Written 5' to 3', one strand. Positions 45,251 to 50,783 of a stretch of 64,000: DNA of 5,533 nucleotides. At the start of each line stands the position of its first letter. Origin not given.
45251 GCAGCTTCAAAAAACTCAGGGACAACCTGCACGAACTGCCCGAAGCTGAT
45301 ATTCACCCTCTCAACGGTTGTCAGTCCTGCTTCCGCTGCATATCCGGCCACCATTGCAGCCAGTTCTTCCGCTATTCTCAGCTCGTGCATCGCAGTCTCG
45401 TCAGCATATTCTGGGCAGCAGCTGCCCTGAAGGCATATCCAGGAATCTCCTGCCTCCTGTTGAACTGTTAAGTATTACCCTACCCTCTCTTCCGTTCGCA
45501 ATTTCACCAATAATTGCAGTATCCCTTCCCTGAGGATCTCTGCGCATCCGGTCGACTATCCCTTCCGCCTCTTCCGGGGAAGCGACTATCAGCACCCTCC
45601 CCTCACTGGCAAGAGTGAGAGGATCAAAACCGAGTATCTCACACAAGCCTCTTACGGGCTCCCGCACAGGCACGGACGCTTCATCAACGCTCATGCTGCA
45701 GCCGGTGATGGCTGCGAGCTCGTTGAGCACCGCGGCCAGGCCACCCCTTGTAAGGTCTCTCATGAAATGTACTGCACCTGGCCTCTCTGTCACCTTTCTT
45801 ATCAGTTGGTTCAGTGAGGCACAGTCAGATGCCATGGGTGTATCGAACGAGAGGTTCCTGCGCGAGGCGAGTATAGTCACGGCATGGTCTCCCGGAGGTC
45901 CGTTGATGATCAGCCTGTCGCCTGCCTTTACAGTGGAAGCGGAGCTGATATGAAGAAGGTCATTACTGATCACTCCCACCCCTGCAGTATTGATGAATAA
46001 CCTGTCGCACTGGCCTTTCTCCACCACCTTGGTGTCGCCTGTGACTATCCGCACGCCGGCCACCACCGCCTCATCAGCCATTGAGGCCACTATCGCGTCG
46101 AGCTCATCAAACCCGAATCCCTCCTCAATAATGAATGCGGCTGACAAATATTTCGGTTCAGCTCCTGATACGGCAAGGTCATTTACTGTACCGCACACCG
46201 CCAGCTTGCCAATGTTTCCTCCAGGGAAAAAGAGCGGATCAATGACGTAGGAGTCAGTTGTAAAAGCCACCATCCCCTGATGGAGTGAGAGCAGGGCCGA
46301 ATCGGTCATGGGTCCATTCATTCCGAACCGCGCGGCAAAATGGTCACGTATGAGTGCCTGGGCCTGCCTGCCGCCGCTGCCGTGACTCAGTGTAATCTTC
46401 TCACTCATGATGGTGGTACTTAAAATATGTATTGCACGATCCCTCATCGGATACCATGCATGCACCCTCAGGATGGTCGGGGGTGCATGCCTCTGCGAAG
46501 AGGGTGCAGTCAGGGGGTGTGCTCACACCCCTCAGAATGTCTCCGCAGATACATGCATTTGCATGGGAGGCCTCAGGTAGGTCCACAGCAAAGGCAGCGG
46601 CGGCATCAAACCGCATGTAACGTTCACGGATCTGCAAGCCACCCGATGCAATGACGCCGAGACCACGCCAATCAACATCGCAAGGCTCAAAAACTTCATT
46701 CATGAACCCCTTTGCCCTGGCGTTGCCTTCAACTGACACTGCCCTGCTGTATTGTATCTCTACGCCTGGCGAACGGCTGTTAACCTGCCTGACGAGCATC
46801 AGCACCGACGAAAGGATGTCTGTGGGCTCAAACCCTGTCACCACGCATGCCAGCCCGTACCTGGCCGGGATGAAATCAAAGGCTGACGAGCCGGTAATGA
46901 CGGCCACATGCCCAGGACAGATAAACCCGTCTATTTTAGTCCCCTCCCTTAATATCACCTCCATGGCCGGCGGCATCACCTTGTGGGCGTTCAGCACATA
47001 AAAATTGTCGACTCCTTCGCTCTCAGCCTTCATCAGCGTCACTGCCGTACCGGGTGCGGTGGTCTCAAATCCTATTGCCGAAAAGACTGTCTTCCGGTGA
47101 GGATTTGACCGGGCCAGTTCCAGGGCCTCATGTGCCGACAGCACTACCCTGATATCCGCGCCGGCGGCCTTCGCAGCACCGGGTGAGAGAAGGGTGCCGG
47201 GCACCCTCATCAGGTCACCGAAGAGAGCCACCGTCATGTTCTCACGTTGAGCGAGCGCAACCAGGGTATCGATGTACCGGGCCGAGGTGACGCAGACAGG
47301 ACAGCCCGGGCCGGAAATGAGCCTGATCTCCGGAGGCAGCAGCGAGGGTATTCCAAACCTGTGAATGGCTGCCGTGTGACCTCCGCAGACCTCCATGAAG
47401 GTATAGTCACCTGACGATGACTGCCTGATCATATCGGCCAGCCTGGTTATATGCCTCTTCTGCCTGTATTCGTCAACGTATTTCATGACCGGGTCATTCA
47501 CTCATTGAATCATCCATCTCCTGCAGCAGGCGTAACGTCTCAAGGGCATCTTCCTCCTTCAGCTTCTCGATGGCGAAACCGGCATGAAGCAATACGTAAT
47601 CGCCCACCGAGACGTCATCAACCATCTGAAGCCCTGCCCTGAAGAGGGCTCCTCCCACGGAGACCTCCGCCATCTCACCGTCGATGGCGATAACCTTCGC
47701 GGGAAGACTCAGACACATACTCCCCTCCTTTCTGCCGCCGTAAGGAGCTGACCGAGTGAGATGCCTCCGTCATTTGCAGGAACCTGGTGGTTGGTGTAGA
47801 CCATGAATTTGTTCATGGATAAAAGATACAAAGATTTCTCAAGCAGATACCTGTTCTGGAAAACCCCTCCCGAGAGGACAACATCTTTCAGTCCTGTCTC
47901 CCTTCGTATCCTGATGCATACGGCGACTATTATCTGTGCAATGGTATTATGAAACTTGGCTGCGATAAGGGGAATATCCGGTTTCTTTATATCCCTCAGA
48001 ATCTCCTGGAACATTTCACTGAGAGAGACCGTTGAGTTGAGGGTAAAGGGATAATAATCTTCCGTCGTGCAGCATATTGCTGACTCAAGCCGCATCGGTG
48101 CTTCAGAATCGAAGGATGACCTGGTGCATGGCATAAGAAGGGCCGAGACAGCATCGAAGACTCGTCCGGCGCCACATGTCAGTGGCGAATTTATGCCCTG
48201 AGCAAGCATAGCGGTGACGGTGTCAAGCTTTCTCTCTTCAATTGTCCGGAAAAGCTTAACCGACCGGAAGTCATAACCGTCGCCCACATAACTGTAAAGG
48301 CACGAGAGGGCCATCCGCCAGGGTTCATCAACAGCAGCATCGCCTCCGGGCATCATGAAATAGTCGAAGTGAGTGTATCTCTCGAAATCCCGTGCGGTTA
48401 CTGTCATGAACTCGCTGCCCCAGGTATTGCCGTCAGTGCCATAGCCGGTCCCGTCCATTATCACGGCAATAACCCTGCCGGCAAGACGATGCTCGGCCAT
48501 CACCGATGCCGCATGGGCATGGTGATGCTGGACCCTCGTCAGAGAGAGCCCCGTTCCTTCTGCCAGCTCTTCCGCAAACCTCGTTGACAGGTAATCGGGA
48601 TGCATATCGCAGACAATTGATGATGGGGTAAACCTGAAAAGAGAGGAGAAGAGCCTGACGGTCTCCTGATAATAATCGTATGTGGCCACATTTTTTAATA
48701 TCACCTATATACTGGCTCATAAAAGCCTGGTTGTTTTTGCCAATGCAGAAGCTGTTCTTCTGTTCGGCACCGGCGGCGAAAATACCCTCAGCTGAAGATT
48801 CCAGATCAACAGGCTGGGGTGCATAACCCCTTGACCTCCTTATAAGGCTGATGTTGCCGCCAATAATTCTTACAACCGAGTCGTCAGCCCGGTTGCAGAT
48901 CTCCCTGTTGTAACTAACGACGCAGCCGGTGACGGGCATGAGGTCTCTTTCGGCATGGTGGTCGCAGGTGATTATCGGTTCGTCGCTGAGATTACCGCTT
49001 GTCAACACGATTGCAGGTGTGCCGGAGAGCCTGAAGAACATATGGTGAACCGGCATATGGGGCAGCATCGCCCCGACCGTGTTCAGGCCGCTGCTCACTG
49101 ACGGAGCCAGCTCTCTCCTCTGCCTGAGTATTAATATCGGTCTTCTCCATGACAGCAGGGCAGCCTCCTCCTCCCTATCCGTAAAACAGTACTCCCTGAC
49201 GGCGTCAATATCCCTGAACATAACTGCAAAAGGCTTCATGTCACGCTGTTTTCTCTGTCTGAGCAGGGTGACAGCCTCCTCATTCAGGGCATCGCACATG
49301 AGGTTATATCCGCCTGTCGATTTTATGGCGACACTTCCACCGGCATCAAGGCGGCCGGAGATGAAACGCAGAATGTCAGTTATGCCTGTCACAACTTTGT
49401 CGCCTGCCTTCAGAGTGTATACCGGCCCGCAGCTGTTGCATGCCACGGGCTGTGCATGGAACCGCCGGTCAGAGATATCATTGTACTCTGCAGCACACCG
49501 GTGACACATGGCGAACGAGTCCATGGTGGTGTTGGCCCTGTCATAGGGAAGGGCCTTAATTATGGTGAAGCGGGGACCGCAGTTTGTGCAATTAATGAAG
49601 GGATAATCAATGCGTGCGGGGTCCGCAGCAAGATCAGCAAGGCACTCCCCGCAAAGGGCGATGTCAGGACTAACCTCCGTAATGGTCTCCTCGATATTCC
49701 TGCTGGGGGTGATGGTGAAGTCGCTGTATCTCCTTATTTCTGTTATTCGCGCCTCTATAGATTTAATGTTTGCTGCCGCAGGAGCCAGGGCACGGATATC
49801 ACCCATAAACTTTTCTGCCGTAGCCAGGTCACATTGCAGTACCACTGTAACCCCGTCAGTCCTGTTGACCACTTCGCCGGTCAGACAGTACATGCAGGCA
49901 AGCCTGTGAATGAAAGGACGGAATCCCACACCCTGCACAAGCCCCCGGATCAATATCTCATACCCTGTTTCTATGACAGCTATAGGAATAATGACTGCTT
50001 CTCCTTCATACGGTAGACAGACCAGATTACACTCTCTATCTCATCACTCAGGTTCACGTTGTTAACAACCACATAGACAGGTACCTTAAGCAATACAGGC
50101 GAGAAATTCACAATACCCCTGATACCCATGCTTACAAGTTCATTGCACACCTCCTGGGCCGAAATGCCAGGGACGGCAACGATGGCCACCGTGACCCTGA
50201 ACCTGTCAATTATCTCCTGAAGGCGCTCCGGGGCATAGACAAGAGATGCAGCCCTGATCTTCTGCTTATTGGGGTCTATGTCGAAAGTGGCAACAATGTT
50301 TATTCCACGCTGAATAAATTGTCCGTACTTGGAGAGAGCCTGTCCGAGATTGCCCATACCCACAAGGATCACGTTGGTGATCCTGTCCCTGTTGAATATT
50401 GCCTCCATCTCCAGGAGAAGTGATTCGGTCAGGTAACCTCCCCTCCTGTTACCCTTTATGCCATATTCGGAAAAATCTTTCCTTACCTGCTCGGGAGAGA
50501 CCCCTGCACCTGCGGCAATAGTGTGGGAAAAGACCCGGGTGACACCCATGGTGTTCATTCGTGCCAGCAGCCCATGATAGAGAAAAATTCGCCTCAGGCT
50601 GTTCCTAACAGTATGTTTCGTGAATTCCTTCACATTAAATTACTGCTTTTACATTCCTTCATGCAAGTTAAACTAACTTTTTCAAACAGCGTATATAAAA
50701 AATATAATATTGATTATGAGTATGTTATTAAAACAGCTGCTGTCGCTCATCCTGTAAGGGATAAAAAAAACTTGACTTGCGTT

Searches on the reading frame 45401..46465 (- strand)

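Call 33: search_protein_families(library=pfam, proteins=[window:45401-46465:-], max_evalue=0.00001)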
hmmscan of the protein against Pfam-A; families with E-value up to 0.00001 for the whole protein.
window:45401-46465:- (354 aa): 2 families
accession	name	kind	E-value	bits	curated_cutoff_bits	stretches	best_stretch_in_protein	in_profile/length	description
PF02769.27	AIRS_C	-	3.2e-26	92.8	23.1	1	180-332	1-155/156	AIR synthase related protein, C-terminal domain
PF00586.29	AIRS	-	3e-20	73.1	24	1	55-166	3-112/112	AIR synthase related protein, N-terminal domain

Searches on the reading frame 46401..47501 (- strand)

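Call 33: search_protein_families(library=pfam, proteins=[window:46401-47501:-], max_evalue=0.00001)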
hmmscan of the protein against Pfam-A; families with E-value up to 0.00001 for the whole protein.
window:46401-47501:- (366 aa): 1 family
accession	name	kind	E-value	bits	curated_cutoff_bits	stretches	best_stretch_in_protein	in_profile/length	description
PF01924.21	HypD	-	7.4e-139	463.2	25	1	19-363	4-351/351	Hydrogenase formation hypA family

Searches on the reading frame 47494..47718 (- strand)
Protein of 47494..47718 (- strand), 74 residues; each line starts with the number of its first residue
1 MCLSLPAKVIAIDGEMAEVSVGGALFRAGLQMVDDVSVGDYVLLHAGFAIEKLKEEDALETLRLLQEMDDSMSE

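Call 43: search_protein_families(library=pfam, proteins=[window:47494-47718:-], max_evalue=0.001)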
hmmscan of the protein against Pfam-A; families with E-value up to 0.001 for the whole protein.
window:47494-47718:- (74 aa): 1 family
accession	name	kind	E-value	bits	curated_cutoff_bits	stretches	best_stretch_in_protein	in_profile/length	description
PF01455.23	HupF_HypC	-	1.1e-24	86.8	28.5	1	1-65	1-65/65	HupF/HypC family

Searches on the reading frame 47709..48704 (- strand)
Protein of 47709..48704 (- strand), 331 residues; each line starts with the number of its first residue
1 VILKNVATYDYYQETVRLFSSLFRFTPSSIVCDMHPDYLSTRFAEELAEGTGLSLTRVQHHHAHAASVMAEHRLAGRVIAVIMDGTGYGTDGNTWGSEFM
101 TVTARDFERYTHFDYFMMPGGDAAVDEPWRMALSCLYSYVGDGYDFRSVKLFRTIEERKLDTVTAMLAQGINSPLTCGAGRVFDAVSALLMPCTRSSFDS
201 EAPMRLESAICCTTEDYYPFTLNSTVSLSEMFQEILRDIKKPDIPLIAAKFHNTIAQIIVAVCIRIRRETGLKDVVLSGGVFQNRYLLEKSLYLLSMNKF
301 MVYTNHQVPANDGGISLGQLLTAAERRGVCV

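Call 33: search_protein_families(library=pfam, proteins=[window:47709-48704:-], max_evalue=0.00001)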
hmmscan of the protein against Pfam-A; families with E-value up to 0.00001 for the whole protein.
window:47709-48704:- (331 aa): 3 families
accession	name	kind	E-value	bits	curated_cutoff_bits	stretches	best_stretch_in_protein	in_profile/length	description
PF22521.2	HypF_C_2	-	4.3e-79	266.1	27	1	81-319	2-241/241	Carbamoyltransferase, Kae1-like Domain, second subdomain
PF17788.7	HypF_C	-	2.3e-21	76.7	23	1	3-71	34-99/99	HypF Kae1-like domain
PF00814.31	TsaD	-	3.6e-06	27.3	24.8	0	224-290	175-236/264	tRNA N6-adenosine threonylcarbamoyltransferase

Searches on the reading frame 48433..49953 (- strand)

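Call 33: search_protein_families(library=pfam, proteins=[window:48433-49953:-], max_evalue=0.00001)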
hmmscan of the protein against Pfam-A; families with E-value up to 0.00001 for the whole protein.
window:48433-49953:- (506 aa): 4 families
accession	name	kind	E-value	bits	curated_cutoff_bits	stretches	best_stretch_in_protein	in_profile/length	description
PF01300.24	Sua5_yciO_yrdC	-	9.1e-40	136.5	25.1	1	202-374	3-178/178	Telomere recombination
PF07503.17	zf-HYPF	-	2.3e-24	85.3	23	2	149-181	1-33/34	HypF finger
PF00708.24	Acylphosphatase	-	2.7e-16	60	22.5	1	2-81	5-85/85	Acylphosphatase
PF17788.7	HypF_C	-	4.7e-09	37.3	23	1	388-430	3-45/99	HypF Kae1-like domain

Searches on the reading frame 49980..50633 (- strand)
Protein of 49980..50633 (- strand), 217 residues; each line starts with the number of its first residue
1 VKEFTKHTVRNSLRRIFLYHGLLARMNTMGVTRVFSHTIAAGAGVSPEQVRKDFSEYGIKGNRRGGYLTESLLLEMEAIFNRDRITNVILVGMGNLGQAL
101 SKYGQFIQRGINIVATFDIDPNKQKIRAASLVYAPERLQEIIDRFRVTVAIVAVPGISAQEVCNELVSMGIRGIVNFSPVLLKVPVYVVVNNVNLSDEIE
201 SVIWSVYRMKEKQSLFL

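Call 5: search_protein_families(library=pfam, proteins=[window:49980-50633:-], max_evalue=0.01)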
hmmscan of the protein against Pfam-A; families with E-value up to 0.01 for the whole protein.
window:49980-50633:- (217 aa): 4 families
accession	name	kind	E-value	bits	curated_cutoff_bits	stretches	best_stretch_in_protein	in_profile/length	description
PF02629.25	CoA_binding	-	2e-17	64.1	22.3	1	84-180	2-97/97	CoA binding domain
PF06971.19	Put_DNA-bind_N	-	1.5e-10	41.4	27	1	12-55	6-49/49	Putative DNA-binding protein N-terminus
PF01408.29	GFO_IDH_MocA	-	0.001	20.2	24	1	87-171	2-87/120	Oxidoreductase family, NAD-binding Rossmann fold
PF03807.23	F420_oxidored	-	0.0078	17.2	21.6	0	89-166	3-79/94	NADP oxidoreductase coenzyme F420-dependent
